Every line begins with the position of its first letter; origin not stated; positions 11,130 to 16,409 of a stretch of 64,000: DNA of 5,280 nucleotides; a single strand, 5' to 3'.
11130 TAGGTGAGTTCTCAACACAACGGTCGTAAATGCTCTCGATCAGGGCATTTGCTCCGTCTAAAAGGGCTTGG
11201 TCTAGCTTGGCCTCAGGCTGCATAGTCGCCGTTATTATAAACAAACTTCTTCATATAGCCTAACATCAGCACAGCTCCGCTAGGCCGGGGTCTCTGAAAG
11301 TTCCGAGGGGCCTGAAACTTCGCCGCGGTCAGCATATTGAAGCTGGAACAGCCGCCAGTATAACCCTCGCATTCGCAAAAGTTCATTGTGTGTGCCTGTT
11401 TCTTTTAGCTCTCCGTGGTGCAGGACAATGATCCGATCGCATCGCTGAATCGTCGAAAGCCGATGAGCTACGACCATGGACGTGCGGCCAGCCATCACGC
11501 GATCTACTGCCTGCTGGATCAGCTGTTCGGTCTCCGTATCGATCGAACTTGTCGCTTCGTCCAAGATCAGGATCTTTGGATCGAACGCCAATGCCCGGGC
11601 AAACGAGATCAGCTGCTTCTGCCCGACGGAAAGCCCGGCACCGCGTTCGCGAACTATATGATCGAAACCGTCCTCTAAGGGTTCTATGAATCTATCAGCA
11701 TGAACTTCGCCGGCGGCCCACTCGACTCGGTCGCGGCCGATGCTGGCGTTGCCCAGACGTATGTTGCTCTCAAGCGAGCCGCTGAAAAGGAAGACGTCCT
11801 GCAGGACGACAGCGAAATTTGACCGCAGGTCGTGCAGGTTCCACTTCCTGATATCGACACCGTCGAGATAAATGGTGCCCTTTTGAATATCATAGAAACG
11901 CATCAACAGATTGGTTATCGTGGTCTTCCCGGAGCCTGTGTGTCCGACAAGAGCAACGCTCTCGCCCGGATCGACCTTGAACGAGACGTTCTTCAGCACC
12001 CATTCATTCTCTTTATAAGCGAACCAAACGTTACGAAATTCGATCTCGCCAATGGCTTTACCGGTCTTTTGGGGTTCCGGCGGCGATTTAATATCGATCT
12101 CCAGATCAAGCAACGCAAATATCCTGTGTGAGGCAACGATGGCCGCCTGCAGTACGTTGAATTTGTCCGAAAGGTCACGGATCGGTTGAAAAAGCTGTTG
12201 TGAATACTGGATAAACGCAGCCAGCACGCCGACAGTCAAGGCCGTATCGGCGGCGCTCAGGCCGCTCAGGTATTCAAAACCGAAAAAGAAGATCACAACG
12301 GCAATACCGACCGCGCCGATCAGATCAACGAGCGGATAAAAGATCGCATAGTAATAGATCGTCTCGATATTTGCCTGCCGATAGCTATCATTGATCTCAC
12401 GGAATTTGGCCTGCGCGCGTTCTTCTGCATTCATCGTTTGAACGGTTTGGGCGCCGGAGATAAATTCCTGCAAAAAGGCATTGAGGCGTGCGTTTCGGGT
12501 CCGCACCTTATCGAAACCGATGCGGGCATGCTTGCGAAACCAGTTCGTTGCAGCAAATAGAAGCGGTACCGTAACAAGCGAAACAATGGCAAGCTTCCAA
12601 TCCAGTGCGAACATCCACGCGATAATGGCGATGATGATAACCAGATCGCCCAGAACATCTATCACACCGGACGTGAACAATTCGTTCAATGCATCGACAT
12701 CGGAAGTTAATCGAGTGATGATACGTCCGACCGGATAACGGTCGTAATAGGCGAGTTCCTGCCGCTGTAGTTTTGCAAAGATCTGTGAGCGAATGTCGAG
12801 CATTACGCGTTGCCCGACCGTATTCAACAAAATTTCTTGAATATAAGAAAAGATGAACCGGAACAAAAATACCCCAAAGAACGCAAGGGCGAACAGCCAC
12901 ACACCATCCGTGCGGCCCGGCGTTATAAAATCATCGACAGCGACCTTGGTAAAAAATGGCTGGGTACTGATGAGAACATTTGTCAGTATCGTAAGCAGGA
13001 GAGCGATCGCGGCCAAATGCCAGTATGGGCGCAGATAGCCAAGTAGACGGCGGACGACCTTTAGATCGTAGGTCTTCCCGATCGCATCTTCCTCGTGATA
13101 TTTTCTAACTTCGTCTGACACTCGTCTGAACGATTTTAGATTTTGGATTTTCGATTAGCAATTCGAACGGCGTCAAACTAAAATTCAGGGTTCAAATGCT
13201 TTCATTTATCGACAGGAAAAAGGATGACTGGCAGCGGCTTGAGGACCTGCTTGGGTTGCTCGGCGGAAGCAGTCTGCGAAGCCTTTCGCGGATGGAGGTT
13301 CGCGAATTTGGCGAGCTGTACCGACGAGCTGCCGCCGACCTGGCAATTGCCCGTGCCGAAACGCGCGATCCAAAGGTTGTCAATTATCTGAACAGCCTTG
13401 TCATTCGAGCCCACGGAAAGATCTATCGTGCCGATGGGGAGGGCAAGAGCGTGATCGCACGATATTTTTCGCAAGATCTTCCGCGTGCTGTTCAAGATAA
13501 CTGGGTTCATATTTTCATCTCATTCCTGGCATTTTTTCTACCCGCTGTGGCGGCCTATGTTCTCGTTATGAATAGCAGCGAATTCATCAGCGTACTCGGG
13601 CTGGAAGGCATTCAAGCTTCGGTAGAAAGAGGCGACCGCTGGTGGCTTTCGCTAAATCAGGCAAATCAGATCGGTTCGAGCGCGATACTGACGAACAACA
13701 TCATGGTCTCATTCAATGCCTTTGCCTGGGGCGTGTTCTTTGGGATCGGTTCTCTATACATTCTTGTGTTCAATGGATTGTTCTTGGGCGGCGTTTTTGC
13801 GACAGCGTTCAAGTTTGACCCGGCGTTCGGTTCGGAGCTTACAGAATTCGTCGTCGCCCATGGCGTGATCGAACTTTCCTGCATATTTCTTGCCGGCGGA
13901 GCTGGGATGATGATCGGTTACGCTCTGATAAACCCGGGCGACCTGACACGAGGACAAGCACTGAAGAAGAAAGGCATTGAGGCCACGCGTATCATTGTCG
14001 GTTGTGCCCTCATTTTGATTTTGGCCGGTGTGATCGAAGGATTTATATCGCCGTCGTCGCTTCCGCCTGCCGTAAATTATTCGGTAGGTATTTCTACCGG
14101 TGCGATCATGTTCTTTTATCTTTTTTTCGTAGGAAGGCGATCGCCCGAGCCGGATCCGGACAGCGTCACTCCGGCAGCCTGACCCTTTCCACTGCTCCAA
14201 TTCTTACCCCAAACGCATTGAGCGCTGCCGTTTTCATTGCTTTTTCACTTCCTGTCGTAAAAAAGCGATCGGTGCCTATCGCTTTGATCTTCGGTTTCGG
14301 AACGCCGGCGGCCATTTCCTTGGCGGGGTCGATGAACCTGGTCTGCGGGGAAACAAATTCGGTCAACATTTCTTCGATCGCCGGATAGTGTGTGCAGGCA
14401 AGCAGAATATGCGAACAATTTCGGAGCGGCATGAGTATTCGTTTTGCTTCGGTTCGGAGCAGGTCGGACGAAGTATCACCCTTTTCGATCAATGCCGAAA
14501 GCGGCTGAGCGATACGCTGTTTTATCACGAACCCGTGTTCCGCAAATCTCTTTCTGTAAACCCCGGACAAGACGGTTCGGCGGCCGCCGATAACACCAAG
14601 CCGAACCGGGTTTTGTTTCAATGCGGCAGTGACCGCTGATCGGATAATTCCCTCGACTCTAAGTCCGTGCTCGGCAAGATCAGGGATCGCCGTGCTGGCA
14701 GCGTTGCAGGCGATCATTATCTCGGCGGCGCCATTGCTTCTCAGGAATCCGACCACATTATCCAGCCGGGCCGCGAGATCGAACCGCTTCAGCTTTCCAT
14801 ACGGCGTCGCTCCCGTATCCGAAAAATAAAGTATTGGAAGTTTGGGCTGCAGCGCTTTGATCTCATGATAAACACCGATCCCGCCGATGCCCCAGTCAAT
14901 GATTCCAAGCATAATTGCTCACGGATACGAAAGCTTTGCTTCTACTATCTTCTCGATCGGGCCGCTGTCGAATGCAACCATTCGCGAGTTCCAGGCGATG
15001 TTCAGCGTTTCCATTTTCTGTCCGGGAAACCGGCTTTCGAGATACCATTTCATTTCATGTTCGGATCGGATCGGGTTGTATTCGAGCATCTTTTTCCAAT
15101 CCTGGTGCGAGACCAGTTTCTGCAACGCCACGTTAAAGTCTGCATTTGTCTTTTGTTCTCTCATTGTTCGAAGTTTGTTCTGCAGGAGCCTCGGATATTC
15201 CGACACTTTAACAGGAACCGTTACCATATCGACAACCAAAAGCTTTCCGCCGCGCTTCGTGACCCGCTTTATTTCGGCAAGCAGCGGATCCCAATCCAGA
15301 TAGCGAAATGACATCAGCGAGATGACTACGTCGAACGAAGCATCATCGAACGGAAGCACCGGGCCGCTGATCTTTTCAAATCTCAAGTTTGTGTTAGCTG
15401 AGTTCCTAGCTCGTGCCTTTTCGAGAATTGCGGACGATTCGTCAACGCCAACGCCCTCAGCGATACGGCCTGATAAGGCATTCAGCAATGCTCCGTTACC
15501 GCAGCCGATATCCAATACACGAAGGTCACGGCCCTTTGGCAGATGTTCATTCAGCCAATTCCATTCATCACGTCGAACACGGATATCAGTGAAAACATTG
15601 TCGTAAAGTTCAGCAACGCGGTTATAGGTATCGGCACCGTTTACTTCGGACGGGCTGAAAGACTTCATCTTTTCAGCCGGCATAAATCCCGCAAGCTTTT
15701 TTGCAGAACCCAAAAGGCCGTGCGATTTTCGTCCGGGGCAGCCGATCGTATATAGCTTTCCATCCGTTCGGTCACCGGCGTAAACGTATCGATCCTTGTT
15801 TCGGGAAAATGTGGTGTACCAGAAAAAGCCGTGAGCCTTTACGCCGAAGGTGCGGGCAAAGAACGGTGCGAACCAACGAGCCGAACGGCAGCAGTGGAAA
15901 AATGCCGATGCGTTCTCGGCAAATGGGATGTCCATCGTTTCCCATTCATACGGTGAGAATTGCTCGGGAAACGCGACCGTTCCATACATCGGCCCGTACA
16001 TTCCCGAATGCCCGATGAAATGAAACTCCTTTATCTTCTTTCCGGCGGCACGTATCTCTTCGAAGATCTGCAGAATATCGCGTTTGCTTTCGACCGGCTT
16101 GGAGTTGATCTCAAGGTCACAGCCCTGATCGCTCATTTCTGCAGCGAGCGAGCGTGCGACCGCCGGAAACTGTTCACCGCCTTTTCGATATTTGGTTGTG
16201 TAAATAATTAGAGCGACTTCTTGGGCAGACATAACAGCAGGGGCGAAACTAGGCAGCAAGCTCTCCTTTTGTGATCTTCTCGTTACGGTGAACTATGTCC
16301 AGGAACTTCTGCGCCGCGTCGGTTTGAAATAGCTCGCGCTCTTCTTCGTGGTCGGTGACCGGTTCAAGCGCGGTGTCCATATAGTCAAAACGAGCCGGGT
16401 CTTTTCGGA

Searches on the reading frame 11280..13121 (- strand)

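Call 8: search_protein_families(library=pfam, proteins=[window:11280-13121:-], max_evalue=0.01)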
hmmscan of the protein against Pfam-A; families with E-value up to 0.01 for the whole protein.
window:11280-13121:- (613 aa): 6 families
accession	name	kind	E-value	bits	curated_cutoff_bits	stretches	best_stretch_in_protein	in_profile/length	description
PF00664.28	ABC_membrane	-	2.5e-54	185.2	28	1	39-313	3-273/274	ABC transporter transmembrane region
PF00005.33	ABC_tran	-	6.1e-30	105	25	1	376-525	1-137/137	ABC transporter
PF02463.25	SMC_N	-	0.0002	21.3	40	0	415-569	109-213/220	RecF/RecN/SMC N terminal domain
PF13191.12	AAA_16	-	0.0011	19.9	32.6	1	385-542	24-159/167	AAA ATPase domain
PF13401.12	AAA_22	-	0.0021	18.8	27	1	388-523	7-93/130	AAA domain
PF06414.18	Zeta_toxin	-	0.0093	15.9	22.3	0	389-426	19-56/199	Zeta toxin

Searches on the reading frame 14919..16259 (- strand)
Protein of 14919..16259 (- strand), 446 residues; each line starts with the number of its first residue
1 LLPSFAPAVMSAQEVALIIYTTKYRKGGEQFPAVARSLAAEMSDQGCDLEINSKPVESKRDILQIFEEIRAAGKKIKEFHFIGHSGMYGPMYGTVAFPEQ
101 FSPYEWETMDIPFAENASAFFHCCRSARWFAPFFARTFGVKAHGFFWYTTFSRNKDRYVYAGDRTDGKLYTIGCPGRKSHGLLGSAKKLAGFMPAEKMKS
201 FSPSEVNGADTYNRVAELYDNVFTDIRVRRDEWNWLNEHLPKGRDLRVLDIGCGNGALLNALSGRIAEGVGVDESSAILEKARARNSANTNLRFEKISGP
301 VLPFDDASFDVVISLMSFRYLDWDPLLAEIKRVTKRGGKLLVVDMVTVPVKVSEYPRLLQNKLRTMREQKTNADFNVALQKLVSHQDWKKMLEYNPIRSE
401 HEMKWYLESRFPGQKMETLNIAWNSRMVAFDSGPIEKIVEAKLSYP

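Call 8: search_protein_families(library=pfam, proteins=[window:14919-16259:-], max_evalue=0.01)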
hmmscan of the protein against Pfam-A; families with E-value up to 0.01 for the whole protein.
window:14919-16259:- (446 aa): 13 families
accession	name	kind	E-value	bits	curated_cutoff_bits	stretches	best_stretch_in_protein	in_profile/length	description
PF08241.18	Methyltransf_11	-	4.8e-19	69.2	21.2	1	249-342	1-95/95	Methyltransferase domain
PF13649.12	Methyltransf_25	-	5.6e-19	69.1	27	1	248-338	1-97/97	Methyltransferase domain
PF13847.12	Methyltransf_31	-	1.6e-15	57.5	27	1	245-394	4-143/145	Methyltransferase domain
PF08242.18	Methyltransf_12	-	2.2e-12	48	30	1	249-340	1-98/98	Methyltransferase domain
PF01209.24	Ubie_methyltran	-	6.3e-10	39.2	20.1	1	210-349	11-158/233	ubiE/COQ5 methyltransferase family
PF13489.12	Methyltransf_23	-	5.5e-09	36.4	27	1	241-361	18-131/164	Methyltransferase domain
PF05175.20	MTS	-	3.2e-06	27.3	23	1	236-377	23-168/170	Methyltransferase small domain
PF07021.18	MetW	-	4.4e-06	26.9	21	1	232-317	3-84/193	Methionine biosynthesis protein MetW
PF05148.21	Methyltransf_8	-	6.1e-06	26.7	27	1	246-379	74-194/219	Hypothetical methyltransferase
PF08003.17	Methyltransf_9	-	2.9e-05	23.7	23.8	1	232-343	103-218/315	Protein of unknown function (DUF1698)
PF20922.3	Anamorsin_N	-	0.0022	18.1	27.1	0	302-351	45-96/163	Anamorsin, N-terminal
PF03291.22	mRNA_G-N7_MeTrfase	-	0.0039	16.8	26.6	1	237-288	54-106/315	mRNA (guanine-N(7))-methyltransferase domain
PF00891.24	Methyltransf_2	-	0.0044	16.8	22.3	1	248-366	66-187/210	O-methyltransferase domain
